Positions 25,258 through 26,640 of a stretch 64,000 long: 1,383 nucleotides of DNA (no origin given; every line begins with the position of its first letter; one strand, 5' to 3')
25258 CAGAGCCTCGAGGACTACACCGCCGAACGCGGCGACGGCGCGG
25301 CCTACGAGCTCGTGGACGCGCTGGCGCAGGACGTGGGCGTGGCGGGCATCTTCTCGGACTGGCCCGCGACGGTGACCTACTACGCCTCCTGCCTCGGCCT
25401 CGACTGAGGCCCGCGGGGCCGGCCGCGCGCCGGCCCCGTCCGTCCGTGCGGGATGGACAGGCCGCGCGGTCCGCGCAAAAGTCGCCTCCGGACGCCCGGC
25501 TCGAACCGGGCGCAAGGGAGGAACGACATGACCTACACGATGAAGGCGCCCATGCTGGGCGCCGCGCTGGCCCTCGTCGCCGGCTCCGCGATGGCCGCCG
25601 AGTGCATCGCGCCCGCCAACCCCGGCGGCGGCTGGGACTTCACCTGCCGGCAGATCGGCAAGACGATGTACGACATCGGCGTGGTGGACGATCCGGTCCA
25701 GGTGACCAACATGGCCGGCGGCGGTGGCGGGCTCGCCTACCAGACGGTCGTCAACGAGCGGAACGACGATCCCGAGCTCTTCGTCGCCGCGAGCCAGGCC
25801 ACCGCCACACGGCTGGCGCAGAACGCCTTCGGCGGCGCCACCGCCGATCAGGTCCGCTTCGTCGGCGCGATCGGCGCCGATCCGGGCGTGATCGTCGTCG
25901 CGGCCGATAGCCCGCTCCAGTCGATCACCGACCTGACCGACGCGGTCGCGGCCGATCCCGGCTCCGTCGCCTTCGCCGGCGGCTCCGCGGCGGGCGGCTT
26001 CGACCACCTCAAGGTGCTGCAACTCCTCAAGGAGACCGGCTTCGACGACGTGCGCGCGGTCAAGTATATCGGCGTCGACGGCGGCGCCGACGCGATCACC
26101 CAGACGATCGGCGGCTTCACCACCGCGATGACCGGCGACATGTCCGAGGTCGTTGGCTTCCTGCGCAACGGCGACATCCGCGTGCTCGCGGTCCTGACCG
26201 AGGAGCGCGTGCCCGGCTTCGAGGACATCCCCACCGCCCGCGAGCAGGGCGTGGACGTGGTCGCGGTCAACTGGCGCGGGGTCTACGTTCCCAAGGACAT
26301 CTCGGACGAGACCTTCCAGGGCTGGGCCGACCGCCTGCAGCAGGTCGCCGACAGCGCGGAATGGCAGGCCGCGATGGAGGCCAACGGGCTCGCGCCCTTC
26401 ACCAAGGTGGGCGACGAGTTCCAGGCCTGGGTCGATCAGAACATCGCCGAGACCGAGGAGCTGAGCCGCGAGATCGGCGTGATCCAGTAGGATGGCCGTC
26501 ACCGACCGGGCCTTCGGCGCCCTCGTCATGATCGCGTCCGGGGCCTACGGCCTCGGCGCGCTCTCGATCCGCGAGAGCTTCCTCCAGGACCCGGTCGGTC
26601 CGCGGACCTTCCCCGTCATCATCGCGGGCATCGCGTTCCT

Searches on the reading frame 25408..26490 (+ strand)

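Call 77: search_protein_families(library=pfam, proteins=[window:25408-26490:+], max_evalue=0.0001)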
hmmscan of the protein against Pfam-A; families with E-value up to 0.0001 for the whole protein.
window:25408-26490:+ (360 aa): 1 family
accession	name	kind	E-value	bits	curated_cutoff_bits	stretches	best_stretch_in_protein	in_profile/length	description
PF03401.19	TctC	-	2.1e-21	77.1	27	1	94-357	14-273/274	Tripartite tricarboxylate transporter family receptor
